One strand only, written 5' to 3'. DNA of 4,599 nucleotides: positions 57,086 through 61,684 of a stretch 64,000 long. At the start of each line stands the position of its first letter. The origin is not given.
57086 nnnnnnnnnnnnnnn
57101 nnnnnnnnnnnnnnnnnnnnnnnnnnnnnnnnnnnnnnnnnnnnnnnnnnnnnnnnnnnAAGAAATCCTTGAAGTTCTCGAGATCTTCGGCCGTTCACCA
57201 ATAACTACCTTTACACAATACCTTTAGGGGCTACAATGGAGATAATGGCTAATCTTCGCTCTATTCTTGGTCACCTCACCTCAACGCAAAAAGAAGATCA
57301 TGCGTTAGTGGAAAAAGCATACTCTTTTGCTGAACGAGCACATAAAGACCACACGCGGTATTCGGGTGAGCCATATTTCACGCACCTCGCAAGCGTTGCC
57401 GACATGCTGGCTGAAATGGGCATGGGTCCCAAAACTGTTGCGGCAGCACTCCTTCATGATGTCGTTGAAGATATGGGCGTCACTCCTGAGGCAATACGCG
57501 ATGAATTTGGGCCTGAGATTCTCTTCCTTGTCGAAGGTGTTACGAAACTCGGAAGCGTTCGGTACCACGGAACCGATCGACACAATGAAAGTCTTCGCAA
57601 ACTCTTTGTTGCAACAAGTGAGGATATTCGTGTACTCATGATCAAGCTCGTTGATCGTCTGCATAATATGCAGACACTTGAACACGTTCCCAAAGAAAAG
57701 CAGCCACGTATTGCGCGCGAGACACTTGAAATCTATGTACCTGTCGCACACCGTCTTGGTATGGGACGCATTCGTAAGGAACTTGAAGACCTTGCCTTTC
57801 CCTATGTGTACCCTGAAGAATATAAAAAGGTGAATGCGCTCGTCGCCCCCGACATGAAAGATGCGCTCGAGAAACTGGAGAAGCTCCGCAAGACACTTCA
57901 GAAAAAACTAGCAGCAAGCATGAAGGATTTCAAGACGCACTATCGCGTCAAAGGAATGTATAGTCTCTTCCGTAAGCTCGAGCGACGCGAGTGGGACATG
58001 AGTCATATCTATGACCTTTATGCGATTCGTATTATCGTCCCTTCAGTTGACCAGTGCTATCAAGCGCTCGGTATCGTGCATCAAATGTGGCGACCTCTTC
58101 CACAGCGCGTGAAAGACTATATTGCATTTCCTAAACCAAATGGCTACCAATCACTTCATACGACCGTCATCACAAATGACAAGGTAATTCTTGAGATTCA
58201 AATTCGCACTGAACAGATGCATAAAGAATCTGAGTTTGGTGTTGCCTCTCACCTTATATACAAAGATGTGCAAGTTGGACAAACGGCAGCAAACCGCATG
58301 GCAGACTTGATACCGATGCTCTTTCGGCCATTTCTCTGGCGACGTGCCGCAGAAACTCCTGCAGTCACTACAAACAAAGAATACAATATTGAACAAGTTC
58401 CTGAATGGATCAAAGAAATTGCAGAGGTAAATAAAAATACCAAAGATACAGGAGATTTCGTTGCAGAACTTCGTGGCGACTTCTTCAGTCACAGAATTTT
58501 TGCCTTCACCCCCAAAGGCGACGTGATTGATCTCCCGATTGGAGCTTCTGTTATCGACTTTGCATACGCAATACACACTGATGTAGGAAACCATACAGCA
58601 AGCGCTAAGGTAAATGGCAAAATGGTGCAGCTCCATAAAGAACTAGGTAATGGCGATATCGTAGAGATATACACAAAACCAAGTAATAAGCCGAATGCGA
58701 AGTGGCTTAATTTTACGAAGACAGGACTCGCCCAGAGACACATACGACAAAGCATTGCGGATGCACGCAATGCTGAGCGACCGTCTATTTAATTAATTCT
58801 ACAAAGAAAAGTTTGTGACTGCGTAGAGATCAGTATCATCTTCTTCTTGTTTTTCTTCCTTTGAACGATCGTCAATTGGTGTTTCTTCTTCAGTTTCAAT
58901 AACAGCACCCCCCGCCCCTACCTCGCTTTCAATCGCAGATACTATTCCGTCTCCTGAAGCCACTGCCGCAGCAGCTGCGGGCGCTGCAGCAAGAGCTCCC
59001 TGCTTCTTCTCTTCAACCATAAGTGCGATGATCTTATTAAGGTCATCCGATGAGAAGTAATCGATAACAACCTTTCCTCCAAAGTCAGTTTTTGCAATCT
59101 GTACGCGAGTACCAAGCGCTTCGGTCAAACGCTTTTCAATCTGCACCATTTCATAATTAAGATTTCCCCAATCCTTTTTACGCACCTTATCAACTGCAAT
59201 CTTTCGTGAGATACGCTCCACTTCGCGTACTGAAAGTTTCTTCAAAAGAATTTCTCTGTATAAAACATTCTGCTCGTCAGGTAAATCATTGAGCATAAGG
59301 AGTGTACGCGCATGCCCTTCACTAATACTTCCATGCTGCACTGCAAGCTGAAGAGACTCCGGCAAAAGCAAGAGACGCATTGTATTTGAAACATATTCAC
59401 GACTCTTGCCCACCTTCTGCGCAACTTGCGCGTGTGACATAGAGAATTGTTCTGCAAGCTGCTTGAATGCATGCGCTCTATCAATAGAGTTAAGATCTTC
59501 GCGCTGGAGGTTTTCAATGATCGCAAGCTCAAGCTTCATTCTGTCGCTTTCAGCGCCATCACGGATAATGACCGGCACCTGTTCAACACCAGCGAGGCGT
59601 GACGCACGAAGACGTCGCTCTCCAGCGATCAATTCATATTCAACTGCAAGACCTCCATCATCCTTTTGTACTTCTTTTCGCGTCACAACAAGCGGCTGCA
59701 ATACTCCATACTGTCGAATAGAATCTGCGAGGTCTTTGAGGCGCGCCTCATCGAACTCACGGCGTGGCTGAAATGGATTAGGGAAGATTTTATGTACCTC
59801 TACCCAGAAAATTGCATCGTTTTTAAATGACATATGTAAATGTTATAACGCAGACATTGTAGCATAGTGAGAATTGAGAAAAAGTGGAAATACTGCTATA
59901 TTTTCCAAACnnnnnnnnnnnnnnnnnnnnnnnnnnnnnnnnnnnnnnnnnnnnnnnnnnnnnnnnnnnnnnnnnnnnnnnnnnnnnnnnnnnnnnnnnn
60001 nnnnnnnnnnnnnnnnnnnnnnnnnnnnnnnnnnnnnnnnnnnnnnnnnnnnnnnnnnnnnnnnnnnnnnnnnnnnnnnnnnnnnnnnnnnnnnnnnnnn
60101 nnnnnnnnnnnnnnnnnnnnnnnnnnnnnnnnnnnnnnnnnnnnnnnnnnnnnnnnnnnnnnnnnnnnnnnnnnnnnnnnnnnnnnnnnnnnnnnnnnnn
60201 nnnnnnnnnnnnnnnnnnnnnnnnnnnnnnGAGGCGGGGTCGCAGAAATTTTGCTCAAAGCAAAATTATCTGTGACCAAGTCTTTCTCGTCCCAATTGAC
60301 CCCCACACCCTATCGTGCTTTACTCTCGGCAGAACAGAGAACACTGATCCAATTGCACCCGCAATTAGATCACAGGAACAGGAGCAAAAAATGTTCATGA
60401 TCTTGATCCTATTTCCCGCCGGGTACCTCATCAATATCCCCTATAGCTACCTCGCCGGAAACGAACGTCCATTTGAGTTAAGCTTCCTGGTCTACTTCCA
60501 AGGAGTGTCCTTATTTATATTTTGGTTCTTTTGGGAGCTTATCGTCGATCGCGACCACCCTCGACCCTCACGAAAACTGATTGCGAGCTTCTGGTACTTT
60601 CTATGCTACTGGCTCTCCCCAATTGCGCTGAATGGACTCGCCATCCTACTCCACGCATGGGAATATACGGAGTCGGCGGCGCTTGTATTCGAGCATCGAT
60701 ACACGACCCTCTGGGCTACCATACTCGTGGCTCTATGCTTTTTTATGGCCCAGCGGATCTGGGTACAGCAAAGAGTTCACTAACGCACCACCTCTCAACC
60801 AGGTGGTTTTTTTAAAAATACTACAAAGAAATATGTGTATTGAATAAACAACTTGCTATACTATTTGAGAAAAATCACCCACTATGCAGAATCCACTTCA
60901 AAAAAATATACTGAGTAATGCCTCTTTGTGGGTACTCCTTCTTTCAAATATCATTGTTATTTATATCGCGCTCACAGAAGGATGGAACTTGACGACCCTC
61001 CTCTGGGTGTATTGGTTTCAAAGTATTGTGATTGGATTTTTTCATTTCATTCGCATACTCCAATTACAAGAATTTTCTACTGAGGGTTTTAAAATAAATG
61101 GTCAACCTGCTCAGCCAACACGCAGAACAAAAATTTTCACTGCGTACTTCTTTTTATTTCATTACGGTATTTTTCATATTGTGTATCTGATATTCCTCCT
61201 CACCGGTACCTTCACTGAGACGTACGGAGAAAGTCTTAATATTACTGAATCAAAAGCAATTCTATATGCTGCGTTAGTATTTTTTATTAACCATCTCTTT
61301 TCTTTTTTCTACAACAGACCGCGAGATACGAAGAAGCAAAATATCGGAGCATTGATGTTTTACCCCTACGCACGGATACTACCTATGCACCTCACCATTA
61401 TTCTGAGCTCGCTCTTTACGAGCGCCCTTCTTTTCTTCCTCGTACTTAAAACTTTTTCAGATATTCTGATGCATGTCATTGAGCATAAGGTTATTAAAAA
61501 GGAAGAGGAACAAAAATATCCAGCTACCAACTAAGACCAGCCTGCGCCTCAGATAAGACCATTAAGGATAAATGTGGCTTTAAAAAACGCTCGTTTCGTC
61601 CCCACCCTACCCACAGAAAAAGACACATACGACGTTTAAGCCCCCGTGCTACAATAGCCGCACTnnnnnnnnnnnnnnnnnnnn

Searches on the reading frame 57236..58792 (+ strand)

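Call 40: search_protein_families(library=pfam, proteins=[window:57236-58792:+], max_evalue=0.00001)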
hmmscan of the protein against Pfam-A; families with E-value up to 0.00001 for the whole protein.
window:57236-58792:+ (518 aa): 4 families
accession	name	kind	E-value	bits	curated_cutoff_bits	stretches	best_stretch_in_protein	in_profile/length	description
PF13328.12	HD_4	-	6.3e-46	156.4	27.2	1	28-176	1-155/156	HD domain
PF04607.23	RelA_SpoT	-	2.4e-39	134.5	27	1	237-344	2-110/113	Region found in RelA / SpoT proteins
PF02824.27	TGS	-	5.8e-21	74.7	22.2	1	421-480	1-60/60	TGS domain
PF01966.28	HD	-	1.3e-07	32.3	22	1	47-145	1-116/116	HD domain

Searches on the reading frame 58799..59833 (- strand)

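Call 40: search_protein_families(library=pfam, proteins=[window:58799-59833:-], max_evalue=0.00001)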
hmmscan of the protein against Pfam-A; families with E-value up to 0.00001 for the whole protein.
window:58799-59833:- (344 aa): 3 families
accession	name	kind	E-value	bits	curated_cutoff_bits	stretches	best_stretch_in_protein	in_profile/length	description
PF17762.8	HTH_ParB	-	8.2e-31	106.6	22.6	1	112-212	1-100/102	ParB HTH domain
PF02195.25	ParB_N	-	6.4e-27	93.9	26.3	1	11-110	6-95/95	ParB N-terminal domain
PF23552.2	ParB_C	-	1.6e-10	40.7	23.8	1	229-270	5-47/50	ParB dimerisation domain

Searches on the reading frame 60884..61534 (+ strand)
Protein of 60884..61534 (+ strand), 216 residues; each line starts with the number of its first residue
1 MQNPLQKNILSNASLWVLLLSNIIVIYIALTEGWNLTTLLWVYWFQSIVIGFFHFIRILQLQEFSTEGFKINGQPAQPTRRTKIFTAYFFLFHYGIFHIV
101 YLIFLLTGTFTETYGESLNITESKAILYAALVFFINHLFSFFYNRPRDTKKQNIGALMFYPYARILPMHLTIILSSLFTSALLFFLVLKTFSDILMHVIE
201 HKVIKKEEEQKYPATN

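Call 40: search_protein_families(library=pfam, proteins=[window:60884-61534:+], max_evalue=0.00001)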
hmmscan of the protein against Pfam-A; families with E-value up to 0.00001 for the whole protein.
window:60884-61534:+ (216 aa): 1 family
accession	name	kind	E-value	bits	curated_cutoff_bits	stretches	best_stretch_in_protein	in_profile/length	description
PF20108.4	DUF6498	-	1.9e-47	161.7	23.7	1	11-208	8-205/207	Family of unknown function (DUF6498)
